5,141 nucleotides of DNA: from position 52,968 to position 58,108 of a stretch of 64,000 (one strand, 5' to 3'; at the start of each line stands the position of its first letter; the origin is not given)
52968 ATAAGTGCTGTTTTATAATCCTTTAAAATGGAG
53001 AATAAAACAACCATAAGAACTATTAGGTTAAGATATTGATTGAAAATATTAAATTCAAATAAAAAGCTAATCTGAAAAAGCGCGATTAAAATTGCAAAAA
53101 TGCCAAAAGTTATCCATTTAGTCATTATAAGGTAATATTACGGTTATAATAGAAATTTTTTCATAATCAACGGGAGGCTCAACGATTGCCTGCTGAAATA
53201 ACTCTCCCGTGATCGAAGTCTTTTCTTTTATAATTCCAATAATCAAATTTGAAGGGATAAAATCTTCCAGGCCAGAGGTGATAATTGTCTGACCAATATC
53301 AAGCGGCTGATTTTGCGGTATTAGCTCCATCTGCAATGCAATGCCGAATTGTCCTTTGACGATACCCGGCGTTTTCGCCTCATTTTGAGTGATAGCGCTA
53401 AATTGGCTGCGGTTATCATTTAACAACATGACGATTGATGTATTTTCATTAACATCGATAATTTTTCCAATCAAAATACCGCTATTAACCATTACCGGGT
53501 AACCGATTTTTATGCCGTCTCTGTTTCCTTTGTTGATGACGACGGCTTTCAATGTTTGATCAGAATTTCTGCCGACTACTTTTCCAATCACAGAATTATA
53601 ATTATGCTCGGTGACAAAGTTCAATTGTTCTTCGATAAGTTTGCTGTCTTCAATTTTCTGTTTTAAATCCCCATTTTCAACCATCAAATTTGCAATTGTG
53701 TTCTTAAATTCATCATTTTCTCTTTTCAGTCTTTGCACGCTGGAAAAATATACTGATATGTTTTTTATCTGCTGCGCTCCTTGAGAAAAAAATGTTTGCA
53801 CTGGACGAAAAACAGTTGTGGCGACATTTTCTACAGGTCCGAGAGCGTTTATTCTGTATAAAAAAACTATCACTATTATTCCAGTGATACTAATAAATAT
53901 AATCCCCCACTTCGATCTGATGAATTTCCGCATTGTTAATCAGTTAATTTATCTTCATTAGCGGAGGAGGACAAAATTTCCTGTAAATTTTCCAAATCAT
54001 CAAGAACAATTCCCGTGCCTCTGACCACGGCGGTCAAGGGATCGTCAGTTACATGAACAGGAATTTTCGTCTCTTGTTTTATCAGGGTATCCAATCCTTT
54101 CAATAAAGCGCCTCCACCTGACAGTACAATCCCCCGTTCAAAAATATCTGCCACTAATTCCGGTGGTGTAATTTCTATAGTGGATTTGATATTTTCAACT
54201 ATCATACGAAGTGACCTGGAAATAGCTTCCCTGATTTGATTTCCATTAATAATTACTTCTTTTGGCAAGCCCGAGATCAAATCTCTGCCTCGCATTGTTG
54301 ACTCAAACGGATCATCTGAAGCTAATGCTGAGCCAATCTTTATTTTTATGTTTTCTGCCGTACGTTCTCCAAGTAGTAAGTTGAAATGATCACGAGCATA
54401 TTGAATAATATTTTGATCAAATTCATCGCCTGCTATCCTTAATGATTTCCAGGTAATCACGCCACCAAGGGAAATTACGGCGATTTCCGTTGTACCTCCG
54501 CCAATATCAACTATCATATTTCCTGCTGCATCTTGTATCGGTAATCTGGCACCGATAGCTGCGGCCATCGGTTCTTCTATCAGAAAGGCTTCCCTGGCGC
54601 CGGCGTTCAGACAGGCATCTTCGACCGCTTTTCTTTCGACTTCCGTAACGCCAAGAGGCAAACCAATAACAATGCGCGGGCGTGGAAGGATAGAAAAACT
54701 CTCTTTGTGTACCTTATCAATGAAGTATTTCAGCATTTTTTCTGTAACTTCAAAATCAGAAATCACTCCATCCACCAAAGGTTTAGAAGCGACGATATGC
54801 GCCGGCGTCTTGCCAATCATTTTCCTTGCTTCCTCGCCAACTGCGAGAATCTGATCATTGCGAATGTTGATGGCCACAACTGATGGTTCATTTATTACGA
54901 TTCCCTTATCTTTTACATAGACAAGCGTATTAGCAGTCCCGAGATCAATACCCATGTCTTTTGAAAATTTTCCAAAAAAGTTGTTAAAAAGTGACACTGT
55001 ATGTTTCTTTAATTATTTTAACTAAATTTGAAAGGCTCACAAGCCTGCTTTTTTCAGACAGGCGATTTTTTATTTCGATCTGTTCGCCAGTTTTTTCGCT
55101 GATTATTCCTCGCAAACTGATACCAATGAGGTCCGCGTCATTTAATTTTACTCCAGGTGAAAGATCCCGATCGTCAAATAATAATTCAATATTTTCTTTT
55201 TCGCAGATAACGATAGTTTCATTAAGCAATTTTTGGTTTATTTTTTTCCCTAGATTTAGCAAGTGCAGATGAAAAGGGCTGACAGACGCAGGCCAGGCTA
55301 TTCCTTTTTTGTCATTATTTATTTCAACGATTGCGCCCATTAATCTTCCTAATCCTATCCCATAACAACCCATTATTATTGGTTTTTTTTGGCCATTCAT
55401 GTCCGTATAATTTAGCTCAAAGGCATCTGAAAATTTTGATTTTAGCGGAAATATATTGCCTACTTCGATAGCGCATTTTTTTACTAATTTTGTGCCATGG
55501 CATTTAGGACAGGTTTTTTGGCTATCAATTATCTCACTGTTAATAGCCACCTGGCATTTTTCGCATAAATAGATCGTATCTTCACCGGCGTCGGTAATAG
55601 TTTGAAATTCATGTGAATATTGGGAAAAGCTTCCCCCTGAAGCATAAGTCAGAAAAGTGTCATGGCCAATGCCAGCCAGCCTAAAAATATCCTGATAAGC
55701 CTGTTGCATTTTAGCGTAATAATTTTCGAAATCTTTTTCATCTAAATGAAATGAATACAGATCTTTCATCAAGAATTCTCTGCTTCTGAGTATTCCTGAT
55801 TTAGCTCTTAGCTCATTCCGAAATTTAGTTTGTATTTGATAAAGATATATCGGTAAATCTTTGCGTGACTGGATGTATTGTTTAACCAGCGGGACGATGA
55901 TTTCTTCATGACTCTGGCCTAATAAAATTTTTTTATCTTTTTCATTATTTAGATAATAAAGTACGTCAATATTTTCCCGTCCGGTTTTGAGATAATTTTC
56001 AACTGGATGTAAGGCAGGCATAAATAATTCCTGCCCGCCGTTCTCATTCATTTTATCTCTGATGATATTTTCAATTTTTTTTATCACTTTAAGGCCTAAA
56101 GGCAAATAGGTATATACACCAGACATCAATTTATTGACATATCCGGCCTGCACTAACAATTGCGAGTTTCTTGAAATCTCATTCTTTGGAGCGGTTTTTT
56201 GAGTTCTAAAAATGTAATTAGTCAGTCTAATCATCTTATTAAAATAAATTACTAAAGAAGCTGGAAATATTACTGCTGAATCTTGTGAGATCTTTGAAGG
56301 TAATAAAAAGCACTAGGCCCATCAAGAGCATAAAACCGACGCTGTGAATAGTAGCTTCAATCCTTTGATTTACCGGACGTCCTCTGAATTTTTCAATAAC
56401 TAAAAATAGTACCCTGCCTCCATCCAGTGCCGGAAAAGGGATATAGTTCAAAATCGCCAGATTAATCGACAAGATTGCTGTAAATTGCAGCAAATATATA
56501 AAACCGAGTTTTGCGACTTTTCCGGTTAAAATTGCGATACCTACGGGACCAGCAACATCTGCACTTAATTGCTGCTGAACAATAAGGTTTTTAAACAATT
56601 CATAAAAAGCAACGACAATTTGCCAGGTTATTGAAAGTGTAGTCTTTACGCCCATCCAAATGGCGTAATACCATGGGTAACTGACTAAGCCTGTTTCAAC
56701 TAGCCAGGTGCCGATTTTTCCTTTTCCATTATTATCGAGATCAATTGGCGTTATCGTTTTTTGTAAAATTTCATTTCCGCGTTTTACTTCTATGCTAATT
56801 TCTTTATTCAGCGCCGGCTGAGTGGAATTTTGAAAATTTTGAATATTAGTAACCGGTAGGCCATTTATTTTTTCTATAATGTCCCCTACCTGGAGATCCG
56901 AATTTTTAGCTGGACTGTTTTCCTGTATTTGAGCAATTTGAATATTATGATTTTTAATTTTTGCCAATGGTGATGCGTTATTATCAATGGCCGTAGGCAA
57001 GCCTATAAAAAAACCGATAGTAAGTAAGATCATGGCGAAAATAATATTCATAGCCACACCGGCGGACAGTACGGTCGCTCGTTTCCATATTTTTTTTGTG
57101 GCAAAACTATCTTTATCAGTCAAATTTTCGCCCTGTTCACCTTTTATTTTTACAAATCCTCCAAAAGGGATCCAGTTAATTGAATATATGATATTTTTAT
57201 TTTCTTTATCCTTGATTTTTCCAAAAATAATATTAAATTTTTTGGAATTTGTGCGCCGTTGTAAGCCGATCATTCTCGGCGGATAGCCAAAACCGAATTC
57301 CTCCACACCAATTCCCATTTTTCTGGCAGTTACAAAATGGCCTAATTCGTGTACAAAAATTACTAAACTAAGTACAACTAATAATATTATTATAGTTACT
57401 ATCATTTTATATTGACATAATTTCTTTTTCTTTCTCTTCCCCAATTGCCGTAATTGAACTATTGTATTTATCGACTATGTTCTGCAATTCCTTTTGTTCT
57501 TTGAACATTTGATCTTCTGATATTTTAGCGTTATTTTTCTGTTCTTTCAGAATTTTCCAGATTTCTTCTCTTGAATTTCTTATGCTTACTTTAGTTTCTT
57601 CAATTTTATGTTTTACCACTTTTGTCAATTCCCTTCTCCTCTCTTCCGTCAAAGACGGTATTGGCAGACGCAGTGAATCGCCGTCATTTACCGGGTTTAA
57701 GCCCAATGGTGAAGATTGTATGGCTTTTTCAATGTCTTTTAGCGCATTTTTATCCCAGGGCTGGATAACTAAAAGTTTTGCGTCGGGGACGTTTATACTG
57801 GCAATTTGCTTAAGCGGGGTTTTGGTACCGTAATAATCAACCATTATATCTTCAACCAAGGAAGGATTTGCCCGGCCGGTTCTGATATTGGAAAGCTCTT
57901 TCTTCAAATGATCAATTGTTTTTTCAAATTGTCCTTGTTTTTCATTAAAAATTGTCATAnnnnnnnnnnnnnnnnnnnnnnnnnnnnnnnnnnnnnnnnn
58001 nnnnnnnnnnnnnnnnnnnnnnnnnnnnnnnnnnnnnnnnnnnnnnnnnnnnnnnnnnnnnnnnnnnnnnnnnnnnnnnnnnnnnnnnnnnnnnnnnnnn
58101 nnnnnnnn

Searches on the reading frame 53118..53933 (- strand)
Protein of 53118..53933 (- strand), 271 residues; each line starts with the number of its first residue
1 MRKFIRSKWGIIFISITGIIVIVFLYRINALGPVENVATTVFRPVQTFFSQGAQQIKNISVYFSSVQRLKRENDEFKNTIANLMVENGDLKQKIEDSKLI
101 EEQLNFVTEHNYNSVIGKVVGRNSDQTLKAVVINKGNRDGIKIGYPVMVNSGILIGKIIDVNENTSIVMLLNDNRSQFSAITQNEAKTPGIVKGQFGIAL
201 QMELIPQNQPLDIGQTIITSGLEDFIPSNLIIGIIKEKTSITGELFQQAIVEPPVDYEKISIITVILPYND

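Call 80: search_protein_families(library=pfam, max_evalue=0.0001, proteins=[window:53118-53933:-])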
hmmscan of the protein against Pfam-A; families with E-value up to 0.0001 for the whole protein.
window:53118-53933:- (271 aa): 1 family
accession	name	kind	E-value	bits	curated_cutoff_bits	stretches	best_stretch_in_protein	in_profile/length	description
PF04085.20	MreC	-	7.5e-33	113.8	28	1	119-266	1-146/147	Rod shape-determining protein MreC, barrel core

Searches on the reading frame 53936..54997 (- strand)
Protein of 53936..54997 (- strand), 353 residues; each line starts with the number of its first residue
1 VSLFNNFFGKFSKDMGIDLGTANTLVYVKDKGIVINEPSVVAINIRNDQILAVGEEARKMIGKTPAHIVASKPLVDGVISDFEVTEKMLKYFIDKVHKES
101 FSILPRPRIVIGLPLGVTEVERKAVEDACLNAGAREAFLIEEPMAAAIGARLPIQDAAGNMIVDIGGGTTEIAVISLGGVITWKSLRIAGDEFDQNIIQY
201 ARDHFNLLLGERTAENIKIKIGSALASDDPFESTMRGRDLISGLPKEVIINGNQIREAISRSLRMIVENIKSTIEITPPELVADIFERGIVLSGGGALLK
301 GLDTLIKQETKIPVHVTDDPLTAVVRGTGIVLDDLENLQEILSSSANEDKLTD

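Call 89: search_protein_families(library=pfam, max_evalue=0.0001, proteins=[window:53936-54997:-])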
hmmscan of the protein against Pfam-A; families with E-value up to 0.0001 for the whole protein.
window:53936-54997:- (353 aa): 5 families
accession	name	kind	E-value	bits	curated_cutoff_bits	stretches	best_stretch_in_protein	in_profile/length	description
PF06723.19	MreB_Mbl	-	5.7e-142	472.8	27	1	12-339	1-326/327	MreB/Mbl protein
PF14450.12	FtsA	-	4.1e-12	47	31.8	1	162-318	2-111/127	Cell division protein FtsA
PF00012.26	HSP70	-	1.9e-11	43.4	20.6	1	108-206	135-239/599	Hsp70 protein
PF00022.25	Actin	-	2.4e-07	30.2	27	0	37-203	30-189/410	Actin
PF11104.14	PilM_2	-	1.1e-05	25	27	0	290-318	278-306/340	Type IV pilus assembly protein PilM;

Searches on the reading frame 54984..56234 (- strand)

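Call 89: search_protein_families(library=pfam, max_evalue=0.0001, proteins=[window:54984-56234:-])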
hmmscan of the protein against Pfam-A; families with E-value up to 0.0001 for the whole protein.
window:54984-56234:- (416 aa): 2 families
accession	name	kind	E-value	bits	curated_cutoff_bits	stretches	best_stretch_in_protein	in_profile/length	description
PF00587.30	tRNA-synt_2b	-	1.1e-28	101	29.3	1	93-306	1-179/179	tRNA synthetase class II core domain (G, H, P, S and T)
PF03129.25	HGTP_anticodon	-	1.1e-08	35.6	21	1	340-410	29-93/94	Anticodon binding domain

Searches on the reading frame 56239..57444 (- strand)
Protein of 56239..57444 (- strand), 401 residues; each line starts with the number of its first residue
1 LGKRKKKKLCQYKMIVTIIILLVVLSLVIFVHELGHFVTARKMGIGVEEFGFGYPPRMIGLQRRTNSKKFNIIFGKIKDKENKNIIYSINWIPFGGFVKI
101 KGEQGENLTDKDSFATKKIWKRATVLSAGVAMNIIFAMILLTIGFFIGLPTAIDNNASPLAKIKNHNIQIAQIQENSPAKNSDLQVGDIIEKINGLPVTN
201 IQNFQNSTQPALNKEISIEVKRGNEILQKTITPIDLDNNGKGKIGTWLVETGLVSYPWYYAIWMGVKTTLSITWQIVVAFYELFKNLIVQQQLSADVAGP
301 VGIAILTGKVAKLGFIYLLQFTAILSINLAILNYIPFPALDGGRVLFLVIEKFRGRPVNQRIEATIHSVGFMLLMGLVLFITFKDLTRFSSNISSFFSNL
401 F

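Call 89: search_protein_families(library=pfam, max_evalue=0.0001, proteins=[window:56239-57444:-])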
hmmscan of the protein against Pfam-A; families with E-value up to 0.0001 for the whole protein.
window:56239-57444:- (401 aa): 4 families
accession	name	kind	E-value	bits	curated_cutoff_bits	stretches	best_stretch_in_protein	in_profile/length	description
PF02163.28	Peptidase_M50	-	3.1e-53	180.8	27.2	2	67-377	28-221/221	Peptidase family M50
PF17820.7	PDZ_6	-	4e-10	39.7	27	1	170-222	2-54/54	PDZ domain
PF13180.12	PDZ_2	-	1.1e-07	32.5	27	1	167-231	13-78/80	PDZ domain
PF00595.29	PDZ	-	3.8e-07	30.8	23.2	1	158-204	23-63/81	PDZ domain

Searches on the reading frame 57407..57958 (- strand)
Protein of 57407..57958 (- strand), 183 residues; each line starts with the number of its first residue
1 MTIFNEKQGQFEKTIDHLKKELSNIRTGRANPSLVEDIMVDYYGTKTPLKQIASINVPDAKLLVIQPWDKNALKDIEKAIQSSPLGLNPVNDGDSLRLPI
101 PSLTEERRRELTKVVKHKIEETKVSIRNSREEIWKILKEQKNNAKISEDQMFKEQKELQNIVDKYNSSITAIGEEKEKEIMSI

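Call 89: search_protein_families(library=pfam, max_evalue=0.0001, proteins=[window:57407-57958:-])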
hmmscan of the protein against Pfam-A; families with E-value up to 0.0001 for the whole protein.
window:57407-57958:- (183 aa): 1 family
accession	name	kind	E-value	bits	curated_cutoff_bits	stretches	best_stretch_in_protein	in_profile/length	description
PF01765.24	RRF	-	1e-63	214.5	29.7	1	18-181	1-164/164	Ribosome recycling factor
